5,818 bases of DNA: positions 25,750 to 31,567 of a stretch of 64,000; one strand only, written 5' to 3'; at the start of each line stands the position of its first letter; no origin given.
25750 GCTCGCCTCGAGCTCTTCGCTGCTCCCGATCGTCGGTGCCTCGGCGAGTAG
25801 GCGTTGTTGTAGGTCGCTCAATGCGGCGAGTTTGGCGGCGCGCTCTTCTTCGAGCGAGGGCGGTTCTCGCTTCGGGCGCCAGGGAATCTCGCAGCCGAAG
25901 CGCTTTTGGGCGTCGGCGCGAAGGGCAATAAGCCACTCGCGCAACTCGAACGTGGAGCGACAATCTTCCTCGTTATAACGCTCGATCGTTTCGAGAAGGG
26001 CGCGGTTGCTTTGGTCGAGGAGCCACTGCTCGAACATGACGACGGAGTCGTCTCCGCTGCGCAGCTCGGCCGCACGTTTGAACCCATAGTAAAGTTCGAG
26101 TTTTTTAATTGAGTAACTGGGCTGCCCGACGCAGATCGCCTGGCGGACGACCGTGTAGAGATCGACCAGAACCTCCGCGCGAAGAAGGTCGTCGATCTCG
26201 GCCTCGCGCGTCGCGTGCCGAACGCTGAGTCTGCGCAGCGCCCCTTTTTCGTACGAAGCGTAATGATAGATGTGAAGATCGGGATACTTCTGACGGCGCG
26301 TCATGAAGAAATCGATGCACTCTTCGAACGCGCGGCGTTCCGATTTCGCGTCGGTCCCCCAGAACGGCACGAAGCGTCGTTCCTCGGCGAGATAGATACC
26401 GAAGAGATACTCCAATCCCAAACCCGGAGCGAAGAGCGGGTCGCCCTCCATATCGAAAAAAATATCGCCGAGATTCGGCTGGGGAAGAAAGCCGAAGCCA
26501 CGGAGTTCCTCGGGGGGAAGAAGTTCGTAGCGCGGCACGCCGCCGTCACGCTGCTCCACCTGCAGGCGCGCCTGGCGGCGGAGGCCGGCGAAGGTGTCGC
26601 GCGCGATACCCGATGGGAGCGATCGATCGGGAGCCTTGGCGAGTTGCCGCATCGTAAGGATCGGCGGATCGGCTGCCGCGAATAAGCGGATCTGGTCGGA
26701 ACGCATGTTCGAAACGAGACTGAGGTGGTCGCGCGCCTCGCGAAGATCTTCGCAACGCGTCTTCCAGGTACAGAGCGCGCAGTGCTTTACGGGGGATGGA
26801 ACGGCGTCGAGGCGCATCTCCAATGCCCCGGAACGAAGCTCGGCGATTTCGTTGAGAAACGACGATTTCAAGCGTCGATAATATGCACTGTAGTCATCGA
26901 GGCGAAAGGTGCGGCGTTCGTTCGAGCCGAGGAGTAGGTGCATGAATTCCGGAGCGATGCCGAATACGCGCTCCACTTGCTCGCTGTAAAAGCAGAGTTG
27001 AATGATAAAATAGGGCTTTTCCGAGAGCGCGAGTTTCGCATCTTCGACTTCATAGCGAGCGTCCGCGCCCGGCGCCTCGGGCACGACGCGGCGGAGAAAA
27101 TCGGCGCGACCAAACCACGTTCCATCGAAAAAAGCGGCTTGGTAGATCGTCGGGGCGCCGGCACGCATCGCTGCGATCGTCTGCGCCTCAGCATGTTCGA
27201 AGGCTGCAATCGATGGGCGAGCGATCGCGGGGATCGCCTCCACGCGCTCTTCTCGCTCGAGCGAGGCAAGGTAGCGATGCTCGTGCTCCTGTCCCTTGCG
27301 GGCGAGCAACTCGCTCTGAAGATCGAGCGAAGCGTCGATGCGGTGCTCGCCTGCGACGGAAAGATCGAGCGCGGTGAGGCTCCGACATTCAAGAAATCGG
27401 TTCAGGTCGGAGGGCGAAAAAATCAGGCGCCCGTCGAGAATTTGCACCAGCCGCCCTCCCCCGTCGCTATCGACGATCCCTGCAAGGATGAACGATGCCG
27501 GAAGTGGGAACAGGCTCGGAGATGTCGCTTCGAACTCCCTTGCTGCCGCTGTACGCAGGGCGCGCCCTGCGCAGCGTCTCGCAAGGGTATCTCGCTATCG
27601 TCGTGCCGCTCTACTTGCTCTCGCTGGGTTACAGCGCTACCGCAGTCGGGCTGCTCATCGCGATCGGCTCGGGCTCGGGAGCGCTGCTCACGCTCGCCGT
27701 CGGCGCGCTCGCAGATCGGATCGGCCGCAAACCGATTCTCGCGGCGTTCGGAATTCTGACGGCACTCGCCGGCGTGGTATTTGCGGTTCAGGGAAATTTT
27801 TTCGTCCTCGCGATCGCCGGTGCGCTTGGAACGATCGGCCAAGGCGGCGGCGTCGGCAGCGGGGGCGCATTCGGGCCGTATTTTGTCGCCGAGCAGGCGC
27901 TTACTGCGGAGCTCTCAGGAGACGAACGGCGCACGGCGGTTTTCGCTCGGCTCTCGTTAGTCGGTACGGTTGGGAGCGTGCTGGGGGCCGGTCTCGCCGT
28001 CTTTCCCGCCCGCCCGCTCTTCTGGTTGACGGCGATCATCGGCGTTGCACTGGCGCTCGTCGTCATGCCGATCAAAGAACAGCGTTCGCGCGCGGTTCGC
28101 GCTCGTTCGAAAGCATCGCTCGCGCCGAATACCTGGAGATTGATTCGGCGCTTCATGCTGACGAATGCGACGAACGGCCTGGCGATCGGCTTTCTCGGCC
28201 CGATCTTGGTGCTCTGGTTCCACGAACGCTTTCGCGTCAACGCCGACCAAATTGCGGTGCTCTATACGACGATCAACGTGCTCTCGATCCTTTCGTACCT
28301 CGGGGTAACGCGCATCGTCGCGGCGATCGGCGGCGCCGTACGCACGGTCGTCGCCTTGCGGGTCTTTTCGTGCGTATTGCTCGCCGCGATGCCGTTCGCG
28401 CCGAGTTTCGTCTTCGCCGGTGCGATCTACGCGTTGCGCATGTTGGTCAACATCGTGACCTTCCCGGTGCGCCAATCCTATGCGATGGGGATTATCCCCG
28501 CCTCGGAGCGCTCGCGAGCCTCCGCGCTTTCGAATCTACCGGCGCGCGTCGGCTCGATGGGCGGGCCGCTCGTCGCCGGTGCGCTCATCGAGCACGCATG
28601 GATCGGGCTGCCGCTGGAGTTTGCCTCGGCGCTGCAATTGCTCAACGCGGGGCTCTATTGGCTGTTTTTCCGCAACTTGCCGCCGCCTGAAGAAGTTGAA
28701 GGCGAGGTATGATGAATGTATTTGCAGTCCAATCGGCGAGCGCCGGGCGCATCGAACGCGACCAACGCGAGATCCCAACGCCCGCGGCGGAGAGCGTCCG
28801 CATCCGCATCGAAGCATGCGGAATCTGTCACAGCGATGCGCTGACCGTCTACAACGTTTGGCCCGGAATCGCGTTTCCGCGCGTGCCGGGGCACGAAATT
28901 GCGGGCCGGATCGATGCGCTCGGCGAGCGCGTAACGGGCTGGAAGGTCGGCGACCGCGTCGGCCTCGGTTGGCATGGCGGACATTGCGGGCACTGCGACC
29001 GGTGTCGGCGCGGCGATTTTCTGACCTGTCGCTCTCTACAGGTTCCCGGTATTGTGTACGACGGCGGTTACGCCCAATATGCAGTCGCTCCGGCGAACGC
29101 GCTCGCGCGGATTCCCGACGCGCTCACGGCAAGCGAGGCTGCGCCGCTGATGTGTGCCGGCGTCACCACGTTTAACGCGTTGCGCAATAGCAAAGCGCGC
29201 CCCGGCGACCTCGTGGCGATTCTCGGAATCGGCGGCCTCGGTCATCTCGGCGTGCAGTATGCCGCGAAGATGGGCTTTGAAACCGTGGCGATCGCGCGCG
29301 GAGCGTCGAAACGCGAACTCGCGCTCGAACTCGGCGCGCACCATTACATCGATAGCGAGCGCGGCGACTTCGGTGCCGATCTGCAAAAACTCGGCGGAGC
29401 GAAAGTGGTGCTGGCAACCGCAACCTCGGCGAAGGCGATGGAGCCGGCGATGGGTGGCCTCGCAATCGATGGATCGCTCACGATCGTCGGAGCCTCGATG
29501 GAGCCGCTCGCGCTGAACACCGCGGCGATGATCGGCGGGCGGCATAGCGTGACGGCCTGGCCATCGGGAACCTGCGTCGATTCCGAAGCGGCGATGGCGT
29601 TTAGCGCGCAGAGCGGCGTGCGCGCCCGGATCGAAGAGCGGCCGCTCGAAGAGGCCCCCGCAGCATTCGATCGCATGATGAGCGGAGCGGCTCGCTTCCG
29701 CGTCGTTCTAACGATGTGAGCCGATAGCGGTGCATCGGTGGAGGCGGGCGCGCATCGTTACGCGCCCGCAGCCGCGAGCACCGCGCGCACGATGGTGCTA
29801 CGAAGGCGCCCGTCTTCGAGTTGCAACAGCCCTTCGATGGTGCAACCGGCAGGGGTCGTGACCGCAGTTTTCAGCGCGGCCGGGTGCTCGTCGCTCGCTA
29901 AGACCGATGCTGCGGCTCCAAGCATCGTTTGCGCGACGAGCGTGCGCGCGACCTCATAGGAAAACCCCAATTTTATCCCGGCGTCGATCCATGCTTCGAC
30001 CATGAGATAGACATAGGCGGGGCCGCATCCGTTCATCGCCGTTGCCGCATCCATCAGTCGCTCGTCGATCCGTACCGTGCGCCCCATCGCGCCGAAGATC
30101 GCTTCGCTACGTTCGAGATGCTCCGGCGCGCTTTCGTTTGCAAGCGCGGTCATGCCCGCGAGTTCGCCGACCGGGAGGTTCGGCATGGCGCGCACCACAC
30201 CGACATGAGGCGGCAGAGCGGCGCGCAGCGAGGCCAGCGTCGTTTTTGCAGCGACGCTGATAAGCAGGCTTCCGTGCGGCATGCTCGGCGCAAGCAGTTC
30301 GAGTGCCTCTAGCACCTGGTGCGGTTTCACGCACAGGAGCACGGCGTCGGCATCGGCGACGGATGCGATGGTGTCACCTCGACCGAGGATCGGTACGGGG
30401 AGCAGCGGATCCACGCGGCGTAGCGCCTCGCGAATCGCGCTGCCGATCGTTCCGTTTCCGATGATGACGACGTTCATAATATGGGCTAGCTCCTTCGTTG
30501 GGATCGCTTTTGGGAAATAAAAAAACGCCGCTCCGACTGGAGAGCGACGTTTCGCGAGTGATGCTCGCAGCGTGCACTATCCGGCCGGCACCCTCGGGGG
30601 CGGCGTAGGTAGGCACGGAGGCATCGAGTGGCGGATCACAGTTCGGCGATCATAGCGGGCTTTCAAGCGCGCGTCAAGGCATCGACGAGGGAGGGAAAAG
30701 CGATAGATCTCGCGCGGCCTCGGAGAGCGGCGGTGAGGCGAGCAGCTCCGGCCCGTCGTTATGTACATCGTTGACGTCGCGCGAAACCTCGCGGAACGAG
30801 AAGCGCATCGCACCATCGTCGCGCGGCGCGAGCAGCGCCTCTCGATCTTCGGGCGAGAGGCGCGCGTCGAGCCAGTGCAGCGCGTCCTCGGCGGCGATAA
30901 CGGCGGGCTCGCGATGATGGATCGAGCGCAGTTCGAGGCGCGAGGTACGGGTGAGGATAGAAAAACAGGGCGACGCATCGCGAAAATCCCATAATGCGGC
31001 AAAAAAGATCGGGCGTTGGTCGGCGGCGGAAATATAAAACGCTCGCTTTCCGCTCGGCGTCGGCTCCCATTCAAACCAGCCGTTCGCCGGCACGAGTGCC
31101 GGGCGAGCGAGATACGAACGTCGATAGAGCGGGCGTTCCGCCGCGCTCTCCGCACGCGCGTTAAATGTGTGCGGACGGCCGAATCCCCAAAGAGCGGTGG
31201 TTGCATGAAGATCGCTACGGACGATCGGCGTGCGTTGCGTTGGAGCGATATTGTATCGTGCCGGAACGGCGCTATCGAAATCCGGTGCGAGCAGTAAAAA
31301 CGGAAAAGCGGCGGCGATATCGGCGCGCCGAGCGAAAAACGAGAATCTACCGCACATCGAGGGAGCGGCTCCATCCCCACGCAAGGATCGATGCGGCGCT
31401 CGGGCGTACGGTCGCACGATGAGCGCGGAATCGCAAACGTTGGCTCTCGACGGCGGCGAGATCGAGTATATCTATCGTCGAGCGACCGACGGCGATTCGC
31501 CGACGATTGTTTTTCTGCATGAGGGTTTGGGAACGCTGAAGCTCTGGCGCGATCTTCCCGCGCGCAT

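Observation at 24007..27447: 1146-aa single-polypeptide nuclease-helicase: Cas4/RecB-like Fe-S nuclease + RNase-H-like exonuclease-like region + SF1B DNA2/Upf1-type helicase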

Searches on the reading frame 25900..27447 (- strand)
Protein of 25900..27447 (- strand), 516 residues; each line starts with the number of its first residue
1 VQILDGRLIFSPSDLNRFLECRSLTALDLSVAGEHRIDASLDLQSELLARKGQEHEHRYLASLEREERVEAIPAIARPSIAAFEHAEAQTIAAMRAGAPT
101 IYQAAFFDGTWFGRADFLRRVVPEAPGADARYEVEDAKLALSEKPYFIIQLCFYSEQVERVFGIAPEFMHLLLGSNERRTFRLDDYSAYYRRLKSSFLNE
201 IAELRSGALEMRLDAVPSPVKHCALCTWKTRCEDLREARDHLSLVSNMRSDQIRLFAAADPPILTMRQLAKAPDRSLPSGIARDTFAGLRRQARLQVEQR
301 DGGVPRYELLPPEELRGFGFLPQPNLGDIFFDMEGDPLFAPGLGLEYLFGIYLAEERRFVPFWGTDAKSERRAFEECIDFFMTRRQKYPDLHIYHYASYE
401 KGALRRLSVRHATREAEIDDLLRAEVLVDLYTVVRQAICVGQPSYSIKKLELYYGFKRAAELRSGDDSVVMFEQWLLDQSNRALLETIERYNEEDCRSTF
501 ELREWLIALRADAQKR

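Call 66: predict_structure(alignment_id=A3)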
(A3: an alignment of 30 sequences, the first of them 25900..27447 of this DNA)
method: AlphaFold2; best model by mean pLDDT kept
length: 516 residues; sequences in the alignment: 30
mean_pLDDT: 93.2   pTM: 0.86
mean pLDDT of the five models: 93.2, 92.1, 91.2, 88.6, 88.2
residues with pLDDT >= 90: 432; 70-90: 75; 50-70: 7; < 50: 2
segments of 3 or more residues with pLDDT < 50: none
pLDDT, mean of each block of 10 residues (from residue 1): 92 92 91 61 84 94 96 93 98 97 97 97 84 95 92 98 96 94 97 97 94 90 84 93 93 95 97 95 96 96 94 81 96 92 91 97 96 98 97 95 94 96 94 94 93 93 88 94 95 97 97 89
secondary structure, 60 per line:
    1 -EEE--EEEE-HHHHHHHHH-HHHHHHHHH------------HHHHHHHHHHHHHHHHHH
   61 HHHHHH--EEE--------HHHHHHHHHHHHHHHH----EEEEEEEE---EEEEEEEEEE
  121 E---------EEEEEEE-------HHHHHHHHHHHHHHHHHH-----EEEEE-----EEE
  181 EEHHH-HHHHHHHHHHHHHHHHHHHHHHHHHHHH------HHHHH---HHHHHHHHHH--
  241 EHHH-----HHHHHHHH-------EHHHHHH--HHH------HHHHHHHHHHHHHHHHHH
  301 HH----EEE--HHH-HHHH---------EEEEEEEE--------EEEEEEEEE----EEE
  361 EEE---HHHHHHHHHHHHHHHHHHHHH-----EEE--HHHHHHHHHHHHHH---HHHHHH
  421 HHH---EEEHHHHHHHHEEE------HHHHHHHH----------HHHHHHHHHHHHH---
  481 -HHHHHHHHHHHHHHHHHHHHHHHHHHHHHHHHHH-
elements in order: E2-4 E7-10 H12-20 H22-30 H43-66 E69-71 H80-95 E100-107 E111-121 E131-137 H145-162 E168-172 E178-182 H187-214 H221-225 H229-238 H250-257 H266-271 H283-302 E307-309 H316-319 E329-336 E345-353 E358-363 H367-387 E393-395 H398-411 H415-423 E427-429 H430-437 E438-440 H447-454 H465-477 H482-515

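Call 68: search_protein_representatives(protein=window:25900-27447:-)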
Query: 516 residues. Proteins with E-value up to 0.001 (for the whole library): 7165; up to 1e-10: 4249; up to 1e-30: 1603. The best 150 are listed.
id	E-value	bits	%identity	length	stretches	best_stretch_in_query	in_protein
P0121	4.2e-151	520.4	51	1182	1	1-515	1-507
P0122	3.7e-150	517.3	51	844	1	1-512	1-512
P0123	7.1e-145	499.9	51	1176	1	2-513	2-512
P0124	1.7e-143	495.3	52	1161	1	1-512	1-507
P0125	4.3e-139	480.8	49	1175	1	1-515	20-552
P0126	4.4e-135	467.5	47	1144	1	1-516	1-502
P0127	7.6e-134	463.5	51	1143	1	1-515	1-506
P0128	9.5e-131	453.3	48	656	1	2-512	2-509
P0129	2.7e-128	445.2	51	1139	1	2-513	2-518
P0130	4.3e-128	444.5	48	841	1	8-514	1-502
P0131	6.7e-128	443.9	49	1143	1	1-515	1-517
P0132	4.7e-127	441.1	50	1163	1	1-512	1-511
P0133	5.1e-127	440.9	47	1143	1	2-514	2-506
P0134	5.1e-126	437.7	47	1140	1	3-513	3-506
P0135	1.0e-125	436.6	51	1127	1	1-513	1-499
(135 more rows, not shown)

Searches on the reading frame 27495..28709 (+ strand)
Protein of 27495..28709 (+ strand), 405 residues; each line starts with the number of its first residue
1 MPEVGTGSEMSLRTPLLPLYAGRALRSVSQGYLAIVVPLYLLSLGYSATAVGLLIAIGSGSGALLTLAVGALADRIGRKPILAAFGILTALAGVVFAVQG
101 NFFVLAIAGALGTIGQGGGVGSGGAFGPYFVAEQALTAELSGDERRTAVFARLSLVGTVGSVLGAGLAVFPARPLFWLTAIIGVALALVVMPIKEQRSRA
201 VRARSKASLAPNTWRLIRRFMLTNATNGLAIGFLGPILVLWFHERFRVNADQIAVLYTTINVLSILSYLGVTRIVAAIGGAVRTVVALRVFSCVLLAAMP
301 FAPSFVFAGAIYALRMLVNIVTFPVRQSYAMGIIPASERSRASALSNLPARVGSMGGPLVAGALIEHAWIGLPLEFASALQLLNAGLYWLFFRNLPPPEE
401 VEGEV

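Call 10: search_protein_families(library=pfam, proteins=[window:27495-28709:+], max_evalue=0.001)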
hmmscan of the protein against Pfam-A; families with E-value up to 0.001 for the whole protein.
window:27495-28709:+ (405 aa): 2 families
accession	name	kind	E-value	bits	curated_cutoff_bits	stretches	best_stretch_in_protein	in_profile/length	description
PF07690.21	MFS_1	-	6.3e-27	94.8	33.4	2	22-219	4-201/347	Major Facilitator Superfamily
PF05631.20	MFS_5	-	0.00026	20.5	25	1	42-116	62-135/356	Sugar-tranasporters, 12 TM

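Call 94: search_protein_families(library=padloc, proteins=[window:27495-28709:+], max_evalue=0.001)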
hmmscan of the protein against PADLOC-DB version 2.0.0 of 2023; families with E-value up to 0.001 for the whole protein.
window:27495-28709:+ (405 aa): 0 families

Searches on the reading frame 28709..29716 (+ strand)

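Call 71: search_protein_families(library=pfam, proteins=[window:28709-29716:+], max_evalue=0.001)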
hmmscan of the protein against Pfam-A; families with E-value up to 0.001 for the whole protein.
window:28709-29716:+ (336 aa): 3 families
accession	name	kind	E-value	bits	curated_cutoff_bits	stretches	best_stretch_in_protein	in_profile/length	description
PF08240.17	ADH_N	-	1.2e-29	103.1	23.5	1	28-137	3-104/104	Alcohol dehydrogenase GroES-like domain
PF00107.32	ADH_zinc_N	-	5.9e-19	68.7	31.8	1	176-283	1-111/129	Zinc-binding dehydrogenase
PF13602.12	ADH_zinc_N_2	-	8.9e-05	23.9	27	1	208-334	1-134/134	Zinc-binding dehydrogenase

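Call 94: search_protein_families(library=padloc, proteins=[window:28709-29716:+], max_evalue=0.001)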
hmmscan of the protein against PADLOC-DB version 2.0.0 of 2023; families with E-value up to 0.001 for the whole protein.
window:28709-29716:+ (336 aa): 0 families

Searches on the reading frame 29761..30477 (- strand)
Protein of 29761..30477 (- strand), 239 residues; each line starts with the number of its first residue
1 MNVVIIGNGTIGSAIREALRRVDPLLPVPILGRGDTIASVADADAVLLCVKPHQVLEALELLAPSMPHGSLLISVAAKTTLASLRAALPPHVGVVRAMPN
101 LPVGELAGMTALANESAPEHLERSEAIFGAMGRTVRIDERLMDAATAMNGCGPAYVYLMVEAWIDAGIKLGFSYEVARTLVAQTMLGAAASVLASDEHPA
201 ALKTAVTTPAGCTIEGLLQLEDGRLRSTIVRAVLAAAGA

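Call 71: search_protein_families(library=pfam, proteins=[window:29761-30477:-], max_evalue=0.001)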
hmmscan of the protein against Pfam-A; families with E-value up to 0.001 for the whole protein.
window:29761-30477:- (239 aa): 2 families
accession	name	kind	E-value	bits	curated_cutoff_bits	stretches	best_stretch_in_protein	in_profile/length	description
PF14748.11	P5CR_dimer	-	4e-36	123.9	25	1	139-237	1-99/105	Pyrroline-5-carboxylate reductase dimerisation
PF03807.23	F420_oxidored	-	2e-05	25.5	21.6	1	39-77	56-93/94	NADP oxidoreductase coenzyme F420-dependent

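Call 94: search_protein_families(library=padloc, proteins=[window:29761-30477:-], max_evalue=0.001)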
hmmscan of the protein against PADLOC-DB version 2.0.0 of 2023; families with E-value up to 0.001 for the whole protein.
window:29761-30477:- (239 aa): 0 families

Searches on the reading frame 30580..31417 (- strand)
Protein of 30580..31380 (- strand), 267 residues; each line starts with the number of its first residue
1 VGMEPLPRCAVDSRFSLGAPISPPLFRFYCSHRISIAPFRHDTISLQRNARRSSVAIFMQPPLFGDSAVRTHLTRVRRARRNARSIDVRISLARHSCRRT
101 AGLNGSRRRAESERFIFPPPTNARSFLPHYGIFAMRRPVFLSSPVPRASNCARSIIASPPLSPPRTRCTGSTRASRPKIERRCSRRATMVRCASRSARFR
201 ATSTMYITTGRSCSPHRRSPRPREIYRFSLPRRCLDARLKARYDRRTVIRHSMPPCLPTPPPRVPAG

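Call 71: search_protein_families(library=pfam, proteins=[window:30580-31380:-], max_evalue=0.001)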
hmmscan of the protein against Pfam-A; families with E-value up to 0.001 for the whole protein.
window:30580-31380:- (267 aa): 0 families

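Call 87: search_protein_families(library=pfam, proteins=[window:30677-31417:-], max_evalue=0.001)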
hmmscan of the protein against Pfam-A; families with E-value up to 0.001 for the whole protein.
window:30677-31417:- (247 aa): 1 family
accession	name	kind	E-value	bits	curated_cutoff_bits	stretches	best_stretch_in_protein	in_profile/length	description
PF02586.19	SRAP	-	2.8e-41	141.8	27.1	1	21-218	1-214/214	SOS response associated peptidase (SRAP)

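Call 94: search_protein_families(library=padloc, proteins=[window:30677-31417:-], max_evalue=0.001)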
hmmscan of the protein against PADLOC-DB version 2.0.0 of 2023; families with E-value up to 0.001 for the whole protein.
window:30677-31417:- (247 aa): 0 families
